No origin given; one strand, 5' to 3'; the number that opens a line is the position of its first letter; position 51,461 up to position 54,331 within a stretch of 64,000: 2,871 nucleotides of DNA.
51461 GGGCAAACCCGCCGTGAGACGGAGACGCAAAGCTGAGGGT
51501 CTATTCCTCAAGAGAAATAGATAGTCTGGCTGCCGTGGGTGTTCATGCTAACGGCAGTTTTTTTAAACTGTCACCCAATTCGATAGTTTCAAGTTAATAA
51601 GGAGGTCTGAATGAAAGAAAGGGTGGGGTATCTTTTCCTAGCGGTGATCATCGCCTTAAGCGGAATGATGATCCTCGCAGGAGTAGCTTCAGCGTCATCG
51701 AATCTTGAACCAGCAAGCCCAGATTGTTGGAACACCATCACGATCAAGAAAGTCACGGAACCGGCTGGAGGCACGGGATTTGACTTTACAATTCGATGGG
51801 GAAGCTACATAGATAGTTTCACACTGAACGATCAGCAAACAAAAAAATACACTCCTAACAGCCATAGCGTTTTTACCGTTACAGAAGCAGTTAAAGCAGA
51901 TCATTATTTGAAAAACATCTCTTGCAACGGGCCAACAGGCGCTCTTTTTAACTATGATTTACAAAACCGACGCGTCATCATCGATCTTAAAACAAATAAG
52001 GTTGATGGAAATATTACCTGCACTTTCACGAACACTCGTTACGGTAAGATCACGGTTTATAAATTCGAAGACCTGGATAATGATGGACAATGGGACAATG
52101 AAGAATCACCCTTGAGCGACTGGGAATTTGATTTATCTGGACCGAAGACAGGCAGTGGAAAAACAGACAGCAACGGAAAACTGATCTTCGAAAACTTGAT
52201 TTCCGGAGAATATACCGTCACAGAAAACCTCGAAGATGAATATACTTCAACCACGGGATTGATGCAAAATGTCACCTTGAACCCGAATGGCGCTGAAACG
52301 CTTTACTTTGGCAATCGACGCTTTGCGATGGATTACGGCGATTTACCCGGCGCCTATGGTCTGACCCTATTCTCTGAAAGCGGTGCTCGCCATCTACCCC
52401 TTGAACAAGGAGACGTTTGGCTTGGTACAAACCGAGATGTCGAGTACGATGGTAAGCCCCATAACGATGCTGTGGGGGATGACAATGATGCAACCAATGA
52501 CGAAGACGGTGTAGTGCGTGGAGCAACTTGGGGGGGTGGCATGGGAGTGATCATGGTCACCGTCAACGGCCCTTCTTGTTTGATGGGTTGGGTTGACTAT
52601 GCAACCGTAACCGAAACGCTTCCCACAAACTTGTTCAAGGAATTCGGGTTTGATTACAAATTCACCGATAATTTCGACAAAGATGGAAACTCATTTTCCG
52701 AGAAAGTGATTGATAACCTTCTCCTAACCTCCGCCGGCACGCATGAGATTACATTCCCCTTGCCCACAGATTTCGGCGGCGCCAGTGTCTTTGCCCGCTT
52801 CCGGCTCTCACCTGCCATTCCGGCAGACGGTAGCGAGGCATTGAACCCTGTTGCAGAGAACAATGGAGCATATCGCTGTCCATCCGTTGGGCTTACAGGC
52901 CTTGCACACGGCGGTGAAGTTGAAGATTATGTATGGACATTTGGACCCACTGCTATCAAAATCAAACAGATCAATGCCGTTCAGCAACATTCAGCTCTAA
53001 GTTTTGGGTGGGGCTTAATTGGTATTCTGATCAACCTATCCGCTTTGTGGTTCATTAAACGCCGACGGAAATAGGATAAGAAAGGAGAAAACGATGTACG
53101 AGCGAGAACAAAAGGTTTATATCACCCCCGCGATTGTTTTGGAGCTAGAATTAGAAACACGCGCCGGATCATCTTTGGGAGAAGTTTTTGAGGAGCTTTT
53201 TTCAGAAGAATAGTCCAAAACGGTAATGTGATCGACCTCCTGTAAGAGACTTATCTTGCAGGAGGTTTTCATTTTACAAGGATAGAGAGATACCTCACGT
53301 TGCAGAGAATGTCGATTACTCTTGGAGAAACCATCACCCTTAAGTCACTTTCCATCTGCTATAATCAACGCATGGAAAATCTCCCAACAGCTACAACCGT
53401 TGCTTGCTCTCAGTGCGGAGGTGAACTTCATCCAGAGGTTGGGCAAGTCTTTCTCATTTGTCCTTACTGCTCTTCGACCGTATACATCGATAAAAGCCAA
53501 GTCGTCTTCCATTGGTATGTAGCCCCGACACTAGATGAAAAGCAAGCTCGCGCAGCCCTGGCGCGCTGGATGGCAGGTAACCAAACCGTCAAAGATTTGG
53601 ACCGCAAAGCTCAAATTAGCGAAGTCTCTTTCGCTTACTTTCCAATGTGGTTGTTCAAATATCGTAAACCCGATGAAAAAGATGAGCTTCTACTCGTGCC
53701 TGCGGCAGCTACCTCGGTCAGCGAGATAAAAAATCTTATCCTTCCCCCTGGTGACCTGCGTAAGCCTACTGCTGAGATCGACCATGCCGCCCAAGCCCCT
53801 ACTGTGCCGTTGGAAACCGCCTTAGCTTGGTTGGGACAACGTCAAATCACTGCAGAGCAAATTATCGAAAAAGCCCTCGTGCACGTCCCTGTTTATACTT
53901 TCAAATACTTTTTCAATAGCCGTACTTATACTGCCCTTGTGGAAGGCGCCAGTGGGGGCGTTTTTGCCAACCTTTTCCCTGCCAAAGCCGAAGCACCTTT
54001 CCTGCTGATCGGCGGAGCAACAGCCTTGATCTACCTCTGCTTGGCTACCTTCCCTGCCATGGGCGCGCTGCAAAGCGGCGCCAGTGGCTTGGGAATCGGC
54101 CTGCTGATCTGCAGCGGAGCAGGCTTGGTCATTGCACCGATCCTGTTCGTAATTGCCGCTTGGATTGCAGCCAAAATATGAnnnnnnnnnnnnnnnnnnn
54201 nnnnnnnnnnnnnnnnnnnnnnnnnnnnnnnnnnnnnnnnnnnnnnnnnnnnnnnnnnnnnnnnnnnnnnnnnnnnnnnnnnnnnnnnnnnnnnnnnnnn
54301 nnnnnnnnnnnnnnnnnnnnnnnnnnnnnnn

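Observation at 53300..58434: Four-gene module with no named counterpart: three paralogous Zn-ribbon proteins (two membrane-anchored) plus a HerA/YjgR-like ATPase with a coiled-coil tail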

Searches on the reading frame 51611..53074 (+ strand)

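Call 89: search_protein_families(library=pfam, proteins=[window:51611-53074:+], max_evalue=0.01)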
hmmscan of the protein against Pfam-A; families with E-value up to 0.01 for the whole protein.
window:51611-53074:+ (487 aa): 3 families
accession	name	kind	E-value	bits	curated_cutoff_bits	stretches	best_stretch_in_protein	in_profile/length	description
PF24514.1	SpaA_4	-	5.7e-10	40.4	27.3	1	43-143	1-107/107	Prealbumin-like fold domain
PF17210.9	SdrD_B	-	2.6e-07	31.2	29.7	1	150-215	6-74/112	SdrD B-like domain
PF17802.7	SpaA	-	9.1e-05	23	23.1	1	162-227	9-80/91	Prealbumin-like fold domain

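Call 90: search_protein_families(library=ncbifam, proteins=[window:51611-53074:+], max_evalue=0.01)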
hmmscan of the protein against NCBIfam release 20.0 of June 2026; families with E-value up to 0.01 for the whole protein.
window:51611-53074:+ (487 aa): 0 families

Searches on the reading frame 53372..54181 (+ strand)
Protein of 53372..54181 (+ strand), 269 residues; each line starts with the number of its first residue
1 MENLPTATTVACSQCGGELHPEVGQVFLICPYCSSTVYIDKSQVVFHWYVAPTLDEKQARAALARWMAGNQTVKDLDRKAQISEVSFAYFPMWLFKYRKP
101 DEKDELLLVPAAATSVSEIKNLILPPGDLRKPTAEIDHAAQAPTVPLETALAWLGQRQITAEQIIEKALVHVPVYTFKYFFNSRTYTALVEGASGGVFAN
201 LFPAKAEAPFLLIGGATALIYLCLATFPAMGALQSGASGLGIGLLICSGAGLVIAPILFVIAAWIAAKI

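Call 3: search_protein_families(library=pfam, proteins=[window:53372-54181:+], max_evalue=1)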
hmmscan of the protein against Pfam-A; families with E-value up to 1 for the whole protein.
window:53372-54181:+ (269 aa): 5 families
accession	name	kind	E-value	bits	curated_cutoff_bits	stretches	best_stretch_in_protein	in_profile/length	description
PF07754.17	HVO_2753_ZBP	-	0.019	15.2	33.2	1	12-37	1-26/46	Small zinc finger protein HVO_2753-like, Zn-binding pocket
PF09297.16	Zn_ribbon_NUD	-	0.031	14.4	24.8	1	12-38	6-32/32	NADH pyrophosphatase zinc ribbon domain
PF07295.17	DUF1451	-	0.16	12.5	26.1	1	7-38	111-142/146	Zinc-ribbon containing domain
PF24460.1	DUF7575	-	0.22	11.4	28.5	0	8-34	2-24/28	Domain of unknown function (DUF7575)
PF03966.22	Trm112p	-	0.44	11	22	0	9-33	7-31/40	Trm112p-like protein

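Call 4: search_protein_families(library=padloc, proteins=[window:53372-54181:+], max_evalue=1)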
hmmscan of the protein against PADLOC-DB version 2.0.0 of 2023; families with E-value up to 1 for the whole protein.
window:53372-54181:+ (269 aa): 0 families

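Call 5: search_protein_families(library=ncbifam, proteins=[window:53372-54181:+], max_evalue=1)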
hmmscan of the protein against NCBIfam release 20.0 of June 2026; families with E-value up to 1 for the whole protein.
window:53372-54181:+ (269 aa): 2 families
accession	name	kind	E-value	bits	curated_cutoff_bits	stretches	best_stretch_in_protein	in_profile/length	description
NF011481.0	PRK14890.1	equivalog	0.061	13.4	61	1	7-36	7-36/61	putative Zn-ribbon RNA-binding protein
NF001605.0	PRK00398.1-2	equivalog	0.21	11.5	63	1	12-38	4-29/43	DNA-directed RNA polymerase subunit P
